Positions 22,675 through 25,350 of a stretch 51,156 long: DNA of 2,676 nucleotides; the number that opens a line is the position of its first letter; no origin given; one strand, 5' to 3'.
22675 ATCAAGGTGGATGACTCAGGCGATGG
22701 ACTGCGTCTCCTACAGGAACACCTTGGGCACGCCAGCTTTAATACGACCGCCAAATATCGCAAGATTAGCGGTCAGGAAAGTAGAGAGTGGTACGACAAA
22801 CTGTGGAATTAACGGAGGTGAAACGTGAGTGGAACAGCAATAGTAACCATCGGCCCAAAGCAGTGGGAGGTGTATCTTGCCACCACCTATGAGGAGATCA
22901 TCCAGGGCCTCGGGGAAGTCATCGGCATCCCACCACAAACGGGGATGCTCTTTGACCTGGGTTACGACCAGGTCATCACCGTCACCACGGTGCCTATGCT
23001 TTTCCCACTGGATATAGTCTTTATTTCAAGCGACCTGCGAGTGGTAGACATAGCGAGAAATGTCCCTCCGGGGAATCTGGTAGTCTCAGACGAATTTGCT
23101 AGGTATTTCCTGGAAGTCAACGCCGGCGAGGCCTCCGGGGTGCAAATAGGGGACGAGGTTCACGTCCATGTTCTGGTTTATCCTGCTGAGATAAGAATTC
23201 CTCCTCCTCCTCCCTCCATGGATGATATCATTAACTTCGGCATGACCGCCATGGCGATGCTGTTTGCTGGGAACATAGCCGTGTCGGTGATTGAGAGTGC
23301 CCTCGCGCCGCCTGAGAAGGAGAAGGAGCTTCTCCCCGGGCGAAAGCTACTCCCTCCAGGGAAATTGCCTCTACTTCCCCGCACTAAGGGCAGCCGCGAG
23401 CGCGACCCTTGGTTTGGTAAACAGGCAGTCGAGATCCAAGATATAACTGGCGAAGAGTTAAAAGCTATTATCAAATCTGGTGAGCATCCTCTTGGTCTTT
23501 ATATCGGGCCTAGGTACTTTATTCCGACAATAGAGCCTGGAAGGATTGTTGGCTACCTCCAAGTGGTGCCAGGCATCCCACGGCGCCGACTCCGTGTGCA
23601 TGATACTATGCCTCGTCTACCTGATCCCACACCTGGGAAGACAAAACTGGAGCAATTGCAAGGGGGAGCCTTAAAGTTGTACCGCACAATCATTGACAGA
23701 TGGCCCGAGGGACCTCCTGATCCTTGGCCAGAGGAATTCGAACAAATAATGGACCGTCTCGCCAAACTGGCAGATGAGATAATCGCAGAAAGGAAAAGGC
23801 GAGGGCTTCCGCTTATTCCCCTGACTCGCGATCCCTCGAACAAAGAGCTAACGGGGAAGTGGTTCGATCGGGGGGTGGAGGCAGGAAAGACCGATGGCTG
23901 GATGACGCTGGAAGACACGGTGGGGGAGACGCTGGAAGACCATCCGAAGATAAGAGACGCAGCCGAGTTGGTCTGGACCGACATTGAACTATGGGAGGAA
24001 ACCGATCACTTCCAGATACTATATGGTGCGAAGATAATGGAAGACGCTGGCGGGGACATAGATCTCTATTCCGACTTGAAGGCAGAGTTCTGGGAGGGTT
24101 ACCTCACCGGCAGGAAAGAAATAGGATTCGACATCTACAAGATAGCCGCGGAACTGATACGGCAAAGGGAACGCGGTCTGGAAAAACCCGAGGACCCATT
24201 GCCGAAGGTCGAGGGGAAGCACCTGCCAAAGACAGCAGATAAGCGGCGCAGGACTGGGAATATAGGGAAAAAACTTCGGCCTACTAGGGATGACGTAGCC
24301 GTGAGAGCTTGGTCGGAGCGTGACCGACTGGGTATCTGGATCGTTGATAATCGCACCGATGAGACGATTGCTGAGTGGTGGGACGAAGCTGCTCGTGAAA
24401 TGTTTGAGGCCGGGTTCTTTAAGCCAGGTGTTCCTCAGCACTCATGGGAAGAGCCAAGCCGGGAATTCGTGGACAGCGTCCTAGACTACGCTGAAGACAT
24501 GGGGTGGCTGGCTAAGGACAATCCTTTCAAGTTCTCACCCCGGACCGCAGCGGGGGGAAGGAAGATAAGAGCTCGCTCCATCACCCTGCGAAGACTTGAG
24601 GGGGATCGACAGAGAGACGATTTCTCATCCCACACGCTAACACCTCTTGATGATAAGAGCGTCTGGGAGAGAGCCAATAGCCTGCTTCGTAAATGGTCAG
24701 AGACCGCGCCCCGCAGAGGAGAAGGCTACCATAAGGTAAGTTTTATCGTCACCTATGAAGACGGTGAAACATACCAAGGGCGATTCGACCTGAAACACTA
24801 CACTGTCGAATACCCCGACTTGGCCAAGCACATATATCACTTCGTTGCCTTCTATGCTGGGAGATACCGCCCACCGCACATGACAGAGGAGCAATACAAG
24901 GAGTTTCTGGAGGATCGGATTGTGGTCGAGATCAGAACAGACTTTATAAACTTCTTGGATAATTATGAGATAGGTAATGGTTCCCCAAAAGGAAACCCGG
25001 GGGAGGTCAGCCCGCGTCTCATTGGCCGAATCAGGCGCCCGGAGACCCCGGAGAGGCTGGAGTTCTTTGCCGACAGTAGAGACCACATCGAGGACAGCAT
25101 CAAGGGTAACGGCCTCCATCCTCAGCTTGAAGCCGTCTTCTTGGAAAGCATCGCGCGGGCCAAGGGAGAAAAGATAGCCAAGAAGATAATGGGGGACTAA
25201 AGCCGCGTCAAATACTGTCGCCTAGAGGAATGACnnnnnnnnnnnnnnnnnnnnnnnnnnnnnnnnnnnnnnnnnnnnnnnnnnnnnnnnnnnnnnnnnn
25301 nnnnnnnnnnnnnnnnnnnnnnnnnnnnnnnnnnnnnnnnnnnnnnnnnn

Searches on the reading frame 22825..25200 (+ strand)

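Call 5: search_protein_families(library=pfam, proteins=[window:22825-25200:+], max_evalue=0.01)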
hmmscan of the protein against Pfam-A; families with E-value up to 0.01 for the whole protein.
window:22825-25200:+ (791 aa): 1 family
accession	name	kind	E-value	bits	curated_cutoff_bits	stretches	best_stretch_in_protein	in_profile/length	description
PF02643.20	DUF192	-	1.3e-17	64.2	27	1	15-113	2-95/96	Uncharacterized ACR, COG1430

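Call 66: search_protein_families(library=phrogs, proteins=[window:22825-25200:+], max_evalue=0.01)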
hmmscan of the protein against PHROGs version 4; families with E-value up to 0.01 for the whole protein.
window:22825-25200:+ (791 aa): 0 families

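Call 79: search_protein_families(library=padloc, proteins=[window:22825-25200:+], max_evalue=0.001)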
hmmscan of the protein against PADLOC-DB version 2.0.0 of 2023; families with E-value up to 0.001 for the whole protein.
window:22825-25200:+ (791 aa): 0 families
